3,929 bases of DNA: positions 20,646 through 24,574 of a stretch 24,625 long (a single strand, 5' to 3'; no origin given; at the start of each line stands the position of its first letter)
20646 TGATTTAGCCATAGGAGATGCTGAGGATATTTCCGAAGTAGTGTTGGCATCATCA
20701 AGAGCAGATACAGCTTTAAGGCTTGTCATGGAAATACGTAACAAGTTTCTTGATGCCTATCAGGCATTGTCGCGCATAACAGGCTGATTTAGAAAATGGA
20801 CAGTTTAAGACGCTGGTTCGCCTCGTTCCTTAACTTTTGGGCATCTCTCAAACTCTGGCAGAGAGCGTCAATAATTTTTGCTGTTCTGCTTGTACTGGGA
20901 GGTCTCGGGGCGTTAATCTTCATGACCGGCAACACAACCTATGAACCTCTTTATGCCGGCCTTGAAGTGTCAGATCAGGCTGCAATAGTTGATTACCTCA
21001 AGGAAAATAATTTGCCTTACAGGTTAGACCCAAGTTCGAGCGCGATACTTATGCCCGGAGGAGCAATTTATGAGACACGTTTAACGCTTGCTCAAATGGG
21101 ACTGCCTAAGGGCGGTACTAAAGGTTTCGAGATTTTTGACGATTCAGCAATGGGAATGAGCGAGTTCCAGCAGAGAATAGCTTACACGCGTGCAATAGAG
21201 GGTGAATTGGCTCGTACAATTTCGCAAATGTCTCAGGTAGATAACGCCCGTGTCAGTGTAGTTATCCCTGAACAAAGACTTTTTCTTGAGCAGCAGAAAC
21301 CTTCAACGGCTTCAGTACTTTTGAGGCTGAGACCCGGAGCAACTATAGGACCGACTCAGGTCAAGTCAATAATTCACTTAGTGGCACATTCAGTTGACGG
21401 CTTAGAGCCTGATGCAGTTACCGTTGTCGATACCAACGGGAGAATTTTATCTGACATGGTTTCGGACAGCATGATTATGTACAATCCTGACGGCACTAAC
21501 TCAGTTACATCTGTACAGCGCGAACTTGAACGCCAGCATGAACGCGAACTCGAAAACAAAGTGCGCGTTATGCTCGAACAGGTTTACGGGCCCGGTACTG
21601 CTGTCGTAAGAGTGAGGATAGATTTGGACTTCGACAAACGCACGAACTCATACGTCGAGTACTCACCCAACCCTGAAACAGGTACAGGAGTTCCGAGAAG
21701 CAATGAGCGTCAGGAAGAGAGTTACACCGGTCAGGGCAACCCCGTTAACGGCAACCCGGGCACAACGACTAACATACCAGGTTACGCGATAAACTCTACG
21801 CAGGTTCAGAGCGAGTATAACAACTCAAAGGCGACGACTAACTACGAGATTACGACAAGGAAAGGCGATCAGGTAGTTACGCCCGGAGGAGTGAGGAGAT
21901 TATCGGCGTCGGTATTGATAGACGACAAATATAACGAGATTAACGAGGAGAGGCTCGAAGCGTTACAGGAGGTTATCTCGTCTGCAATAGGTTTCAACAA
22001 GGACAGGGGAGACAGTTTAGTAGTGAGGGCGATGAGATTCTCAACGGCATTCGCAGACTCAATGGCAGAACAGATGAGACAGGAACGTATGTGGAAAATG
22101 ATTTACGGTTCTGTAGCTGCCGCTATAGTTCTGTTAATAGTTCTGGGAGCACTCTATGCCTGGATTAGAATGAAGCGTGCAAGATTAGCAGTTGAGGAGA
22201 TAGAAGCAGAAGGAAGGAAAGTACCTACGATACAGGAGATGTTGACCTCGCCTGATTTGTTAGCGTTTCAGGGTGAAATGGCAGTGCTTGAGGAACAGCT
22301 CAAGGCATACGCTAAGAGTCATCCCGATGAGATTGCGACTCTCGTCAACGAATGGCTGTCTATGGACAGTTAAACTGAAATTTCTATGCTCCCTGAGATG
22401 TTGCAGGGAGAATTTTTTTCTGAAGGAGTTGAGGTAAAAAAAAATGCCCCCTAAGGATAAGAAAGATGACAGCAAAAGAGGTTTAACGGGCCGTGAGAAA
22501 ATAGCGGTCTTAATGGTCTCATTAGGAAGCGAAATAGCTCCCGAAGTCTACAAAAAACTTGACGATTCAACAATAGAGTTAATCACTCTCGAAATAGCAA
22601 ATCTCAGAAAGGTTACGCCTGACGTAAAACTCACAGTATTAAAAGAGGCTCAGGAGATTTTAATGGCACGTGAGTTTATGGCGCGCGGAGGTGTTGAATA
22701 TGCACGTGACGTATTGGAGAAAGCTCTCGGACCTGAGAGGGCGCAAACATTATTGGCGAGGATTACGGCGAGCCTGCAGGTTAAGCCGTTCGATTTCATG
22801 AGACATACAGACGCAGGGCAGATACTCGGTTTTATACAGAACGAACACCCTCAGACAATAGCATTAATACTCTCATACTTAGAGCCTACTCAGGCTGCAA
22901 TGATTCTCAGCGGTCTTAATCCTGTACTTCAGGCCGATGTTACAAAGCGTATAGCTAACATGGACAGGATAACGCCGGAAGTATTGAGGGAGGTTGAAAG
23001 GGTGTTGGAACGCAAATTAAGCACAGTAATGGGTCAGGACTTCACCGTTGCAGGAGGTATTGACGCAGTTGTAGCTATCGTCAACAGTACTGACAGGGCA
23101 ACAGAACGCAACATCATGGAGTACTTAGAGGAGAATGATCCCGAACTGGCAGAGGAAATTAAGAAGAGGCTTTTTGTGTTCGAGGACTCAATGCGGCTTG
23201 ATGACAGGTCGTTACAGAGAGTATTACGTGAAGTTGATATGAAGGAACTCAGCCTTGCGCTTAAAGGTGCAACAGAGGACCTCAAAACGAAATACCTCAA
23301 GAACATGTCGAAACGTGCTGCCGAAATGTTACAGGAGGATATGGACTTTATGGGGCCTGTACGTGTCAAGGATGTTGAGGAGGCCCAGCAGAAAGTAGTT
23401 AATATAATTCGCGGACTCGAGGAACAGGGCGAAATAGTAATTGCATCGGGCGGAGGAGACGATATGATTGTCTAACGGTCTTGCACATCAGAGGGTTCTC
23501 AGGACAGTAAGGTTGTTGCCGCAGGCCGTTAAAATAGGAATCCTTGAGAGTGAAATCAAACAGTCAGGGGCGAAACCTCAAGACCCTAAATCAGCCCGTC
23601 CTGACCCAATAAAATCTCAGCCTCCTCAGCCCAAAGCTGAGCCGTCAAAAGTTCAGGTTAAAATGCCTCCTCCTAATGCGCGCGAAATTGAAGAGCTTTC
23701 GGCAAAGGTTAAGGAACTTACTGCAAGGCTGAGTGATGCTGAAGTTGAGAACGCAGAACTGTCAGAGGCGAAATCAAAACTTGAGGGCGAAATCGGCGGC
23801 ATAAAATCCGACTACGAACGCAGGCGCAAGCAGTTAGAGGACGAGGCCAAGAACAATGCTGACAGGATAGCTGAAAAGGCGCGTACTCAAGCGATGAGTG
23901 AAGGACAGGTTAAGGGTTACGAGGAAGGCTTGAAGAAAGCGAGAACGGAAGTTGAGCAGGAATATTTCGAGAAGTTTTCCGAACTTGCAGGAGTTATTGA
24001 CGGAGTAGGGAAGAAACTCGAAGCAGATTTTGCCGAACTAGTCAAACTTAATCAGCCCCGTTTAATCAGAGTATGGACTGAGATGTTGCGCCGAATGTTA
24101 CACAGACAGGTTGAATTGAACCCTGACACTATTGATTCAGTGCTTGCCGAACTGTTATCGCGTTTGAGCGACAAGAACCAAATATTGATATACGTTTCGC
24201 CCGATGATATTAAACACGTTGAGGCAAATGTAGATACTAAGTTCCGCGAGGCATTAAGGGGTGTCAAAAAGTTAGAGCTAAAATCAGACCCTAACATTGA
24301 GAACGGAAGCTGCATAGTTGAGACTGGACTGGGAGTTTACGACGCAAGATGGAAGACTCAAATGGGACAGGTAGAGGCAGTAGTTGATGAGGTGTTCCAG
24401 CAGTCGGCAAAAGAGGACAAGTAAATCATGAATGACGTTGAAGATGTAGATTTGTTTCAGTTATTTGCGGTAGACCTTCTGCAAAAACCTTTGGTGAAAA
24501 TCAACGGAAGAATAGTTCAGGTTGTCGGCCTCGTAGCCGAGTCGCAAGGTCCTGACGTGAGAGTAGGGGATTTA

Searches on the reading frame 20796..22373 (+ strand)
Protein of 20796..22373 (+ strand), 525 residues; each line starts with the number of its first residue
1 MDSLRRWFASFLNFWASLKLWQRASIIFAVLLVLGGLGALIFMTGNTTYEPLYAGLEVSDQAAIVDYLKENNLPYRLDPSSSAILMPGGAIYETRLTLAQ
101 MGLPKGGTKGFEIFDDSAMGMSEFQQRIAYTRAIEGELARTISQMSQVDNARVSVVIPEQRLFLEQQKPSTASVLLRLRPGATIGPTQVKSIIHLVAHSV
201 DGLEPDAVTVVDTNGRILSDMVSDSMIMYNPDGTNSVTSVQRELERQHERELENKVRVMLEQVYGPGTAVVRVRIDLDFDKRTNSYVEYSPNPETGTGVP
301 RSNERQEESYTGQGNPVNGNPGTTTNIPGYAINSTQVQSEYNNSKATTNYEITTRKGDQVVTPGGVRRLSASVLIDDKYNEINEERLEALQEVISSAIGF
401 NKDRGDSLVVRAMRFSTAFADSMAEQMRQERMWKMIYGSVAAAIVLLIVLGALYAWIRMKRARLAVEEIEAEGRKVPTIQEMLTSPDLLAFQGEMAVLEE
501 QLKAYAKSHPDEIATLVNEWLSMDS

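Call 16: search_protein_families(library=pfam, proteins=[window:20796-22373:+], max_evalue=0.001)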
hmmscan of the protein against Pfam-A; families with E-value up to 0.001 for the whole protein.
window:20796-22373:+ (525 aa): 2 families
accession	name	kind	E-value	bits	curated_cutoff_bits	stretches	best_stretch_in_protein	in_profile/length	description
PF01514.23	YscJ_FliF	-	2.1e-64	217.1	24.4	1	46-219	3-178/179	Secretory protein of YscJ/FliF family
PF08345.17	YscJ_FliF_C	-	3.6e-37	128.5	23.8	1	260-415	1-147/147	Flagellar M-ring protein C-terminal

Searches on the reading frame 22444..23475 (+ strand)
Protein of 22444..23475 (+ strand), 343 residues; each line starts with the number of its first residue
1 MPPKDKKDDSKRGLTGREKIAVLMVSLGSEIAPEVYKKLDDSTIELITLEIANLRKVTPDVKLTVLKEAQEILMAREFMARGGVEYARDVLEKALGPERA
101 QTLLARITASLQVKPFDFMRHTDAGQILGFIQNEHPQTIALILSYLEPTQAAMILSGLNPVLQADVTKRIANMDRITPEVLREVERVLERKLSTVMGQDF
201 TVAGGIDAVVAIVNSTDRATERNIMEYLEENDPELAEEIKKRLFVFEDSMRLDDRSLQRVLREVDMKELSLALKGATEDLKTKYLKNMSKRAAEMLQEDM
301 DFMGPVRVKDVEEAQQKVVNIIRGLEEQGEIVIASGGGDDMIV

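Call 16: search_protein_families(library=pfam, proteins=[window:22444-23475:+], max_evalue=0.001)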
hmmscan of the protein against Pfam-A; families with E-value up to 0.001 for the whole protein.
window:22444-23475:+ (343 aa): 4 families
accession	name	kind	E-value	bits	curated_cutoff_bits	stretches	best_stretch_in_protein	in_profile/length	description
PF01706.21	FliG_C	-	1.8e-44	150.9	23.3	1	227-333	2-108/108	FliG C-terminal domain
PF14842.11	FliG_N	-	2.4e-41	141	25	2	14-116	2-104/104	FliG N-terminal domain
PF14841.11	FliG_M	-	1.6e-34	118.3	25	1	125-198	2-75/76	FliG middle domain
PF03448.22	MgtE_N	-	0.00054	20.9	25.9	0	252-301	13-62/102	MgtE intracellular N domain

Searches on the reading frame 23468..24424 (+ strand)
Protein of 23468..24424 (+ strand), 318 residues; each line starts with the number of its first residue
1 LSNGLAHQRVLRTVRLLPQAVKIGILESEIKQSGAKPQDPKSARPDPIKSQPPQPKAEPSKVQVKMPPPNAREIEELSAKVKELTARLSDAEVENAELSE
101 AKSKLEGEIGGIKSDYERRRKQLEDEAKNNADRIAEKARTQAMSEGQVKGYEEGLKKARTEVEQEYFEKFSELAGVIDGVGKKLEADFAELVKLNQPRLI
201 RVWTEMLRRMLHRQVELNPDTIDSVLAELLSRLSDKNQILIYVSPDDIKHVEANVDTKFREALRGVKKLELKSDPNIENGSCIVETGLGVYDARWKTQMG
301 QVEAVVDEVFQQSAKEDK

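Call 16: search_protein_families(library=pfam, proteins=[window:23468-24424:+], max_evalue=0.001)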
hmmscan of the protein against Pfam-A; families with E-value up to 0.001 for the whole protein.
window:23468-24424:+ (318 aa): 1 family
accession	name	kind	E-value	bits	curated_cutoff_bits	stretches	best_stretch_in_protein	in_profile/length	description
PF02108.21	FliH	-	7.8e-15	55.4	24.1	1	183-301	13-127/128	Flagellar assembly protein FliH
